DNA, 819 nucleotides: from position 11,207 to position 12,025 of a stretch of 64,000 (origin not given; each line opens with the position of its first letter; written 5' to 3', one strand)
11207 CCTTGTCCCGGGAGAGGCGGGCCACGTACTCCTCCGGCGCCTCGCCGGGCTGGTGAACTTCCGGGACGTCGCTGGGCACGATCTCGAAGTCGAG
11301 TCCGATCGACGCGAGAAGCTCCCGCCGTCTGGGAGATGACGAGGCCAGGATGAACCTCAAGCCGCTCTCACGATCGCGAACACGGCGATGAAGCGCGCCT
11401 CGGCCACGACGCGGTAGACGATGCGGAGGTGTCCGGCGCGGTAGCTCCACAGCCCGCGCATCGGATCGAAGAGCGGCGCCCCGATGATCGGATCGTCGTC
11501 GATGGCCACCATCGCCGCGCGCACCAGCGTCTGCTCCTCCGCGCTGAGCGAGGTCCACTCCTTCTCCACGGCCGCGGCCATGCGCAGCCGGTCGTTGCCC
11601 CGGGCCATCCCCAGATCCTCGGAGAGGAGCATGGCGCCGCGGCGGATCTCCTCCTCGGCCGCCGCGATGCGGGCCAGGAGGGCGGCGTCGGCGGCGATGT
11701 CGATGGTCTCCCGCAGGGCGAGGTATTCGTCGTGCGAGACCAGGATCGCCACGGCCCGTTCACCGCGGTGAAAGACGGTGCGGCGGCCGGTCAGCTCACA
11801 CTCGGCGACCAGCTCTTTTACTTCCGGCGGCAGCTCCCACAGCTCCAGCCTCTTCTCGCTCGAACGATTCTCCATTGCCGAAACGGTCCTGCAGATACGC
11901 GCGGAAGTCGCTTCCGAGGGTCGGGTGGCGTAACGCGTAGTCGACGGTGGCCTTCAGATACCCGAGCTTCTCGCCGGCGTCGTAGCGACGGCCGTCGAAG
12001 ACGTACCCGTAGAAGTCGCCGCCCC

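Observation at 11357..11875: Antitoxin (Phd/YefM-like) and toxin (ParE/RelE-like) encoded as one continuous ORF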

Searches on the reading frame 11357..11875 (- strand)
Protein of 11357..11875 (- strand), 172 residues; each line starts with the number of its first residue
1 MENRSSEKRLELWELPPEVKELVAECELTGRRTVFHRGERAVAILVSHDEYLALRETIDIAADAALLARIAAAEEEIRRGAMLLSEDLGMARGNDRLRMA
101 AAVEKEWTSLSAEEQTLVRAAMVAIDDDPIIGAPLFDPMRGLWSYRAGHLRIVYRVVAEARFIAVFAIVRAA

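Call 3: search_protein_families(library=pfam, proteins=[window:11357-11875:-], max_evalue=10)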
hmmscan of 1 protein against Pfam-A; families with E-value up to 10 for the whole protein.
window:11357-11875:- (172 aa): 2 families
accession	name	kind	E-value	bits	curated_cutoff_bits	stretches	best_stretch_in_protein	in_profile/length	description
PF05016.21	ParE_toxin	-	0.00011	23.1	23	1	117-170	31-84/89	ParE toxin of type II toxin-antitoxin system, parDE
PF02604.26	PhdYeFM_antitox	-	0.00039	20.6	29.8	1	19-79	13-73/74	Antitoxin Phd_YefM, type II toxin-antitoxin system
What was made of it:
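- Checked: PhdYeFM_antitox PF02604 scores 20.6 bits, below its cutoff of 29.8 (residues 19-79) (call 3).
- The Pfam hit is to PF05016 ParE_toxin (call 3).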

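Call 4: search_protein_families(library=ncbifam, proteins=[window:11357-11875:-], max_evalue=10)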
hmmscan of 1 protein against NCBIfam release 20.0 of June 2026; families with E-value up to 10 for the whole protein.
window:11357-11875:- (172 aa): 1 family
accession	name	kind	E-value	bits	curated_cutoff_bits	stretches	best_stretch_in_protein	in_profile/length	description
NF009751.0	PRK13261.1-1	equivalog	0.057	13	144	1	16-50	73-107/160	urease accessory protein UreE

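Call 5: find_homologous_proteins(query=window:11357-11875:-, max_evalue=0.001)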
Query window:11357-11875:- (172 aa): 231 proteins with E <= 0.001 among 1444 candidates; the best 120 are listed.
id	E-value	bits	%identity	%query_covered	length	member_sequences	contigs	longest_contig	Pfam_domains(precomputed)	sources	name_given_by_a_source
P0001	8.4e-102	356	100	100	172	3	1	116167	-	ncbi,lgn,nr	ncbi:MAG TPA: hypothetical protein VMS98_01830 [Thermoanaerobaculia bacterium]|nr:hypothetical prote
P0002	1.8e-89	316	87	100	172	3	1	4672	-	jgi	jgi:mRNA-degrading endonuclease RelE of RelBE toxin-antitoxin system/PHD/YefM family antitoxin compo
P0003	1.8e-74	267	73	100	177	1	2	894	-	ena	-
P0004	3.7e-66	240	83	81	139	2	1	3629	-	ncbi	-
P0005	1.2e-59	219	68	96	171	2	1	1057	-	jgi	-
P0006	3.3e-59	218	66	92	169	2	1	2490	-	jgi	jgi:mRNA-degrading endonuclease RelE of RelBE toxin-antitoxin system/PHD/YefM family antitoxin compo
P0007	4.9e-58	214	66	97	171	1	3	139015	-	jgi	jgi:PHD/YefM family antitoxin component YafN of YafNO toxin-antitoxin module/mRNA-degrading endonucl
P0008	6.5e-57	210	63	97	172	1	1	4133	PF02604.27,PF05016.22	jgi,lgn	jgi:PHD/YefM family antitoxin component YafN of YafNO toxin-antitoxin module/mRNA-degrading endonucl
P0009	8.5e-57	210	72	81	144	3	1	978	-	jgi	jgi:mRNA-degrading endonuclease RelE of RelBE toxin-antitoxin system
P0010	1.6e-56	209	74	81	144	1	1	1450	-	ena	-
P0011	3.0e-56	208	62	96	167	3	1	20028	-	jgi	jgi:mRNA-degrading endonuclease RelE of RelBE toxin-antitoxin system/PHD/YefM family antitoxin compo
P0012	5.9e-56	207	61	95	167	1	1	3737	PF02604.27,PF05016.22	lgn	-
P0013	7.4e-56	207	62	97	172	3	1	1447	PF02604.27,PF05016.22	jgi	jgi:PHD/YefM family antitoxin component YafN of YafNO toxin-antitoxin module/mRNA-degrading endonucl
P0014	1.1e-55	206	62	97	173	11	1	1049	PF02604.27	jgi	jgi:PHD/YefM family antitoxin component YafN of YafNO toxin-antitoxin module/mRNA-degrading endonucl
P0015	2.9e-55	205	61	94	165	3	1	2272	-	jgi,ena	jgi:mRNA-degrading endonuclease RelE of RelBE toxin-antitoxin system/PHD/YefM family antitoxin compo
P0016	1.1e-54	203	58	97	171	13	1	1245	PF05016.22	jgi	-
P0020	2.9e-54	201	57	97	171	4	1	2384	PF02604.27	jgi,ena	-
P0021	3.7e-54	201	61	97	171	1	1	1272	PF02604.27,PF05016.22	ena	-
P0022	4.1e-53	198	56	97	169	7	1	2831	PF02604.27,PF05016.22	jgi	-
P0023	5.0e-53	197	57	97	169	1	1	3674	PF02604.27,PF05016.22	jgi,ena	jgi:mRNA-degrading endonuclease RelE of RelBE toxin-antitoxin system/PHD/YefM family antitoxin compo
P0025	7.4e-53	197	57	97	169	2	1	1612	PF05016.22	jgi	-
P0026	1.0e-52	196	57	97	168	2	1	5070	PF02604.27,PF05016.22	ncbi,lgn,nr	ncbi:MAG: hypothetical protein JWO56_2564 [Acidobacteria bacterium]|nr:hypothetical protein [Acidoba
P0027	1.2e-52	196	57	96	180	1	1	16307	PF02604.27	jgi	jgi:mRNA-degrading endonuclease RelE of RelBE toxin-antitoxin system/PHD/YefM family antitoxin compo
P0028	2.0e-52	195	56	96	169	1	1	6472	PF02604.27,PF05016.22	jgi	jgi:mRNA-degrading endonuclease RelE of RelBE toxin-antitoxin system/PHD/YefM family antitoxin compo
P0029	2.7e-52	195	56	97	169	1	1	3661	PF05016.22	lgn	-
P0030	3.3e-52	195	58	95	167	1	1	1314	PF02604.27,PF05016.22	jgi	-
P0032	7.3e-51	190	54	97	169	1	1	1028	PF02604.27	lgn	-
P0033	8.0e-51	190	56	97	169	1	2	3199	PF02604.27,PF05016.22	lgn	-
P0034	8.5e-51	190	54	90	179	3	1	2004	PF02604.27,PF05016.22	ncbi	ncbi:MAG TPA: type II toxin-antitoxin system RelE/ParE family toxin [Thermoanaerobaculia bacterium]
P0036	2.6e-50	189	55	95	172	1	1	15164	PF02604.27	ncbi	-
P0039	1.3e-48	183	55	96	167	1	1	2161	PF02604.27,PF05016.22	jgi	-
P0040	1.9e-48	183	55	96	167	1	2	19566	PF02604.27,PF05016.22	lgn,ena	-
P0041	2.0e-48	182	55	96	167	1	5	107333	PF02604.27,PF05016.22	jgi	jgi:mRNA-degrading endonuclease RelE of RelBE toxin-antitoxin system/PHD/YefM family antitoxin compo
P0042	4.2e-48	181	54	96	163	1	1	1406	PF05016.22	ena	-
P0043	6.2e-48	181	57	96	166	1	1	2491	PF05016.22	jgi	jgi:mRNA-degrading endonuclease RelE of RelBE toxin-antitoxin system/PHD/YefM family antitoxin compo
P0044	1.4e-47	180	50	96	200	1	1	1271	PF02604.27,PF05016.22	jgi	jgi:mRNA-degrading endonuclease RelE of RelBE toxin-antitoxin system/PHD/YefM family antitoxin compo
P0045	3.5e-47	178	54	96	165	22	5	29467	PF05016.22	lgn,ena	-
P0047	2.3e-46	176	51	94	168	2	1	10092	PF02604.27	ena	-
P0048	3.3e-46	175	51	95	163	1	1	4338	PF02604.27,PF05016.22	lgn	-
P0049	6.9e-46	174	52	94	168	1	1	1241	PF02604.27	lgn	-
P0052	9.6e-45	171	53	96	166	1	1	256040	-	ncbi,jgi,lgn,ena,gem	-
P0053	3.0e-44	169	54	93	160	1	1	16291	PF02604.27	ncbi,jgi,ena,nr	ncbi:MAG TPA: type II toxin-antitoxin system prevent-host-death family antitoxin [Thermoanaerobaculi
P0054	3.4e-44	169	59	92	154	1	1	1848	PF05016.22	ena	-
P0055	8.5e-44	167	51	96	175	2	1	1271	PF02604.27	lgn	-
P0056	1.2e-43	167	54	95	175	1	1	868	PF02604.27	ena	-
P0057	1.4e-43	167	53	96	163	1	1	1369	PF02604.27,PF05016.22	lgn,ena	-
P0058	1.7e-43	167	56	90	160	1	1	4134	PF02604.27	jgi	-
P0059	1.9e-43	166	52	96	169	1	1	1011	PF02604.27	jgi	jgi:mRNA-degrading endonuclease RelE of RelBE toxin-antitoxin system/PHD/YefM family antitoxin compo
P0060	2.3e-43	166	55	96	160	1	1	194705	PF02604.27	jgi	jgi:PHD/YefM family antitoxin component YafN of YafNO toxin-antitoxin module/mRNA-degrading endonucl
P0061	2.8e-43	166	52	96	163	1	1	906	PF02604.27,PF05016.22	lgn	-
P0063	6.3e-43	165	61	79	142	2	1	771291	PF05016.22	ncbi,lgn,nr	ncbi:MAG: hypothetical protein QOI24_714 [Acidobacteriota bacterium]|nr:hypothetical protein [Acidob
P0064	6.5e-43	165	52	94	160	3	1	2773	PF02604.27,PF05016.22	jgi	-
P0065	3.0e-42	162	51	95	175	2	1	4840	PF02604.27,PF05016.22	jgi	jgi:mRNA-degrading endonuclease RelE of RelBE toxin-antitoxin system/PHD/YefM family antitoxin compo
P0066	3.4e-42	162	50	95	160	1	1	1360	PF02604.27,PF05016.22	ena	-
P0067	2.5e-41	159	52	96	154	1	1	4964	PF02604.27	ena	-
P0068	2.6e-41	159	52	94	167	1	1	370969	PF02604.27,PF05016.22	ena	-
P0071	2.9e-40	156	50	96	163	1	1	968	PF02604.27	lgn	-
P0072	7.5e-40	155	55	94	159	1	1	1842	PF02604.27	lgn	-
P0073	1.4e-39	154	52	95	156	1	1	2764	PF02604.27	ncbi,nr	ncbi:MAG TPA: type II toxin-antitoxin system Phd/YefM family antitoxin [Vicinamibacterales bacterium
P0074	6.4e-39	152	54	97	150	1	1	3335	PF05016.22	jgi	jgi:antitoxin YefM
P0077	3.6e-38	149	52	95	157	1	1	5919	PF02604.27,PF05016.22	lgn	-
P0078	1.0e-37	148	52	95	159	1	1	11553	PF02604.27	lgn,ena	-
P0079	1.6e-37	147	52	95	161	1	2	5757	PF02604.27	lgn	-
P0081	2.9e-37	146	52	95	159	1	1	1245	PF02604.27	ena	-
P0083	5.1e-37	145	52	96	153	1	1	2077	PF02604.27,PF05016.22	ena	-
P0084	8.3e-37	145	52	97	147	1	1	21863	PF02604.27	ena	-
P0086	9.8e-37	145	48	95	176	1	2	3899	PF02604.27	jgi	jgi:PHD/YefM family antitoxin component YafN of YafNO toxin-antitoxin module/mRNA-degrading endonucl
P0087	1.4e-36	144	49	95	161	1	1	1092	PF02604.27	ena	-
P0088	2.9e-36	143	48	94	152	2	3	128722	PF02604.27,PF05016.22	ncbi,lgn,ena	ncbi:MAG TPA: type II toxin-antitoxin system prevent-host-death family antitoxin [Thermoanaerobaculi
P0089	3.4e-36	143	49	96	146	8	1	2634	PF02604.27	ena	-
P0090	4.4e-36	142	47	96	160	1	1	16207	PF02604.27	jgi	-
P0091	5.4e-36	142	46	96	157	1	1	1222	PF02604.27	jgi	-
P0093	6.6e-36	142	45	96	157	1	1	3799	PF02604.27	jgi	jgi:mRNA-degrading endonuclease RelE of RelBE toxin-antitoxin system/PHD/YefM family antitoxin compo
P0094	1.8e-35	140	50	94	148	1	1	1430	PF02604.27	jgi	-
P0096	2.7e-35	140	44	95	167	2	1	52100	PF02604.27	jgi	-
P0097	2.9e-35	140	52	95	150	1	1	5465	PF02604.27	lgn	-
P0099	4.3e-35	139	49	95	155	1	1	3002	PF02604.27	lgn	-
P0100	4.5e-35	139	49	94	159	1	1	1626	PF02604.27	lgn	-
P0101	4.5e-35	139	53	94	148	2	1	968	PF02604.27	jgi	-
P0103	5.8e-35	139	47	96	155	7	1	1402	PF02604.27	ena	-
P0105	8.9e-35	138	48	95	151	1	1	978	PF02604.27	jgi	jgi:PHD/YefM family antitoxin component YafN of YafNO toxin-antitoxin module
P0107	1.3e-34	138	47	96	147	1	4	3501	PF02604.27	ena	-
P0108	1.5e-34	137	47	96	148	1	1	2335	PF02604.27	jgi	jgi:mRNA-degrading endonuclease RelE of RelBE toxin-antitoxin system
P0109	1.7e-34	137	50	95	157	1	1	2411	PF02604.27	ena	-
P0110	2.5e-34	137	48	96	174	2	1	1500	PF02604.27,PF05016.22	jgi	-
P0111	2.6e-34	137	46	96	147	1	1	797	PF02604.27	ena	-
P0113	3.3e-34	136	46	96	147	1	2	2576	PF02604.27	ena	-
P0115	3.9e-34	136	46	96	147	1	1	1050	PF02604.27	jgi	jgi:mRNA-degrading endonuclease RelE of RelBE toxin-antitoxin system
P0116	6.2e-34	135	49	96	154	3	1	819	PF02604.27,PF05016.22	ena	-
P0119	9.9e-34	135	46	95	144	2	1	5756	PF02604.27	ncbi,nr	ncbi:MAG TPA: type II toxin-antitoxin system Phd/YefM family antitoxin [Thermoanaerobaculia bacteriu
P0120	1.1e-33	135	46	96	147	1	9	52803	PF02604.27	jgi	jgi:mRNA-degrading endonuclease RelE of RelBE toxin-antitoxin system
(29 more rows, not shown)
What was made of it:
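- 11357..11875 (-): Single ORF of 172 aa encoding the fused RelB(YefM/Phd-fold)-RelE-fold protein. Exact match to P0001, and more than 100 full-length homologues (call 5).
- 231 homologues, of which more than 100 are full length (call 5).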

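Call 7: find_encoding_contigs(protein=P0052, flank=6000, max_places=2)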
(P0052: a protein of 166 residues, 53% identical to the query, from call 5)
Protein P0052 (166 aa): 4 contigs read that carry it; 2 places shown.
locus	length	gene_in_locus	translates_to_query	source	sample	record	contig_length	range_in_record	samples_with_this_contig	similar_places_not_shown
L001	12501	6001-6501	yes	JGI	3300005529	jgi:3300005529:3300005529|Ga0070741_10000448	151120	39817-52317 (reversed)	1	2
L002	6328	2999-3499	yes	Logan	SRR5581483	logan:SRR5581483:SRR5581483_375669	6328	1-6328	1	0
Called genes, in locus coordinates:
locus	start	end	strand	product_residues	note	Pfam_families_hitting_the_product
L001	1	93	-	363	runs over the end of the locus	-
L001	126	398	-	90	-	-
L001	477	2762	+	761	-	PF00069:Pkinase, PF01636:APH (faint), PF03109:ABC1 (faint), PF07714:PK_Tyr_Ser-Thr, PF13174:TPR_6 (faint), PF13432:TPR_16, PF14559:TPR_19 (weak), PF00515:TPR_1 (weak), +6 more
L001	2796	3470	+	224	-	PF01081:Aldolase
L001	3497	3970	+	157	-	-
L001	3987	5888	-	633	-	PF14870:PSII_BNR (faint), PF02012:BNR (faint), PF15902:Sortilin-Vps10, PF25852:DUF6242_C (weak)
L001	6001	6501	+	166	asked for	-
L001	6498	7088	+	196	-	PF02545:Maf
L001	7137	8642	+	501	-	PF02470:MlaD, PF28544:Helical_needle (faint), PF27164:Aq_493_lipo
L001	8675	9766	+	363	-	PF01820:Dala_Dala_lig_N, PF02786:CPSase_L_D2, PF02222:ATP-grasp, PF07478:Dala_Dala_lig_C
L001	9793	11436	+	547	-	PF16949:ABC_tran_2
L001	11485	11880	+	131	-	PF09685:MamF_MmsF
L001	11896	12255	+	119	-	-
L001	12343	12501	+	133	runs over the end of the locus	PF12680:SnoaL_2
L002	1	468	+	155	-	?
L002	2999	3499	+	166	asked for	-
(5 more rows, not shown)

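Call 8: find_encoding_contigs(protein=P0068, flank=6000, max_places=2)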
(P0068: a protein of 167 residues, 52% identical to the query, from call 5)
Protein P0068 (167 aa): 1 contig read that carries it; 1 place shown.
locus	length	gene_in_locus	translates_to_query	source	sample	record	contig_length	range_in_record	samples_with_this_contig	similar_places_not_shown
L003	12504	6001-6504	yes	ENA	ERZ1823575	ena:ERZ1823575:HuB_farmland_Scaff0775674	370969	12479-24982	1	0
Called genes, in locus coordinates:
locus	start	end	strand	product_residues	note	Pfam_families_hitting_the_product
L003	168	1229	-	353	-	PF00025:Arf (weak), PF00071:Ras (weak)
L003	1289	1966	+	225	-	PF01081:Aldolase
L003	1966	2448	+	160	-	-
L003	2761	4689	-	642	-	PF14870:PSII_BNR (faint), PF25852:DUF6242_C (faint), PF02012:BNR (faint), PF15899:BNR_6 (faint), PF15902:Sortilin-Vps10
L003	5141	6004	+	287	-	PF12804:NTP_transf_3 (weak), PF00483:NTP_transferase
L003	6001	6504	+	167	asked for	PF05016:ParE_toxin (faint), PF02604:PhdYeFM_antitox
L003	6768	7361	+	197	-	PF02545:Maf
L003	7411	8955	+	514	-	PF02470:MlaD, PF28544:Helical_needle (faint), PF05531:NPV_P10 (faint), PF27164:Aq_493_lipo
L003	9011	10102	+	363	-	PF01820:Dala_Dala_lig_N, PF02786:CPSase_L_D2, PF02222:ATP-grasp, PF07478:Dala_Dala_lig_C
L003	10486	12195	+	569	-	PF16949:ABC_tran_2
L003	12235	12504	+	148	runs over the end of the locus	PF09685:MamF_MmsF (weak)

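Call 9: find_encoding_contigs(protein=P0096, flank=6000, max_places=2)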
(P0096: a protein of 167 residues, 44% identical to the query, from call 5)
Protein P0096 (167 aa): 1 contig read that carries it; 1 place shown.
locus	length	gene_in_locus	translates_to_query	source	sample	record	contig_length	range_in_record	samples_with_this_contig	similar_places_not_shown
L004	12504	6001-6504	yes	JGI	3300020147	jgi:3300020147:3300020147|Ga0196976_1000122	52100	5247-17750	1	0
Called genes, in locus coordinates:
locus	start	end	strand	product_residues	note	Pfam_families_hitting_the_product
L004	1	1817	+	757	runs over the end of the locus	PF00069:Pkinase, PF01636:APH (faint), PF03109:ABC1 (faint), PF07714:PK_Tyr_Ser-Thr, PF13428:TPR_14 (faint), PF21033:RMD1-3 (faint), PF13432:TPR_16 (weak), PF00515:TPR_1 (weak), +7 more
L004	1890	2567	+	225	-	PF01081:Aldolase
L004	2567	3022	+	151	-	-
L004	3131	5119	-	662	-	PF14870:PSII_BNR (faint), PF25852:DUF6242_C (faint), PF02012:BNR (faint), PF15899:BNR_6 (faint), PF15902:Sortilin-Vps10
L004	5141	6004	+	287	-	PF12804:NTP_transf_3 (weak), PF00483:NTP_transferase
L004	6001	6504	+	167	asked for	PF02604:PhdYeFM_antitox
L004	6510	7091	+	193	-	PF02545:Maf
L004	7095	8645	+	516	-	PF02470:MlaD, PF28544:Helical_needle (faint), PF27164:Aq_493_lipo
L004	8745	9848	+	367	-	PF01820:Dala_Dala_lig_N, PF02786:CPSase_L_D2, PF02222:ATP-grasp, PF07478:Dala_Dala_lig_C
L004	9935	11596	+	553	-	PF16949:ABC_tran_2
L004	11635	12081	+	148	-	PF09685:MamF_MmsF (weak)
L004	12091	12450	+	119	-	-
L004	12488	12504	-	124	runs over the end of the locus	PF10825:DUF2752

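Call 10: find_encoding_contigs(protein=P0120, flank=6000, max_places=2)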
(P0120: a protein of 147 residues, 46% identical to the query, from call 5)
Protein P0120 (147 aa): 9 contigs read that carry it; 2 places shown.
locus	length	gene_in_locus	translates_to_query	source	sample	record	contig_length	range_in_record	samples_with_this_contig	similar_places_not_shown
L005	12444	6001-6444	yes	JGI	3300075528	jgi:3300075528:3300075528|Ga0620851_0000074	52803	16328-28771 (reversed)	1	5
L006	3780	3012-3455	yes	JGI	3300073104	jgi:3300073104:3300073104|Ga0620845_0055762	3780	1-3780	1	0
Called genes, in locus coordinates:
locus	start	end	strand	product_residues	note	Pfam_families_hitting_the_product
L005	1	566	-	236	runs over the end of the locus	PF08241:Methyltransf_11, PF13649:Methyltransf_25, PF13847:Methyltransf_31 (weak)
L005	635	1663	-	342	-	PF00025:Arf (faint), PF00009:GTP_EFTU (weak), PF00071:Ras (weak)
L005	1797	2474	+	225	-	PF01081:Aldolase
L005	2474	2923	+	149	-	-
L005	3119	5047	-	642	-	PF25852:DUF6242_C (faint), PF13088:BNR_2 (faint), PF02012:BNR (faint), PF15899:BNR_6 (faint), PF14870:PSII_BNR (weak), PF15902:Sortilin-Vps10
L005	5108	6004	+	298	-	PF12804:NTP_transf_3 (weak), PF00483:NTP_transferase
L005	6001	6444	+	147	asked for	PF02604:PhdYeFM_antitox (weak)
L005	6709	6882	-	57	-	-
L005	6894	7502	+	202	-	PF02545:Maf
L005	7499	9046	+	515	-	PF02470:MlaD, PF28544:Helical_needle (faint), PF27164:Aq_493_lipo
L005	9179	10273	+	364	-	PF01820:Dala_Dala_lig_N, PF02786:CPSase_L_D2, PF02222:ATP-grasp, PF07478:Dala_Dala_lig_C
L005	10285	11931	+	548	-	PF16949:ABC_tran_2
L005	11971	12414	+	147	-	PF09685:MamF_MmsF (weak)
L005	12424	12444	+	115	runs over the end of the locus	-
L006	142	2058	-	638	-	PF25852:DUF6242_C (faint), PF02012:BNR (faint), PF13088:BNR_2 (faint), PF15899:BNR_6 (faint), PF14870:PSII_BNR, PF15902:Sortilin-Vps10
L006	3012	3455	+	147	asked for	PF02604:PhdYeFM_antitox (weak)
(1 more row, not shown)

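Call 11: find_encoding_contigs(protein=P0088, flank=6000, max_places=2)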
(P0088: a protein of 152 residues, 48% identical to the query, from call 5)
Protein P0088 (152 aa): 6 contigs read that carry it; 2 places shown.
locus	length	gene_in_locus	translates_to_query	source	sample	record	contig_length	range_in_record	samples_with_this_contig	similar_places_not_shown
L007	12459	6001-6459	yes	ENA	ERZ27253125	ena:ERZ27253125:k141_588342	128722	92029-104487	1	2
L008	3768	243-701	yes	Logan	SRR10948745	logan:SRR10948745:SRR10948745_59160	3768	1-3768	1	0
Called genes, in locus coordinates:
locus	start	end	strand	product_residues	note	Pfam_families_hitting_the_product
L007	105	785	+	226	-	PF01081:Aldolase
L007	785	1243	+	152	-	-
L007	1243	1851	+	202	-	-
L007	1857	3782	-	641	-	PF25852:DUF6242_C (faint), PF14870:PSII_BNR (faint), PF02012:BNR (faint), PF15899:BNR_6 (faint), PF15902:Sortilin-Vps10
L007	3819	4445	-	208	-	-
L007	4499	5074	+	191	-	PF00440:TetR_N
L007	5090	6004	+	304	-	PF12804:NTP_transf_3 (weak), PF00483:NTP_transferase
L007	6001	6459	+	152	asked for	PF02604:PhdYeFM_antitox, PF05016:ParE_toxin (faint)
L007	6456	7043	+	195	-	PF02545:Maf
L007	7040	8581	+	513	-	PF02470:MlaD, PF28544:Helical_needle (faint), PF27164:Aq_493_lipo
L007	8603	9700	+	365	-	PF01820:Dala_Dala_lig_N, PF02786:CPSase_L_D2, PF02222:ATP-grasp, PF07478:Dala_Dala_lig_C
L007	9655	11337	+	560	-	PF16949:ABC_tran_2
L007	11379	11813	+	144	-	PF09685:MamF_MmsF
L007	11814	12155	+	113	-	-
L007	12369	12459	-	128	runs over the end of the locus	PF10825:DUF2752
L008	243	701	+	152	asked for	PF02604:PhdYeFM_antitox, PF05016:ParE_toxin (faint)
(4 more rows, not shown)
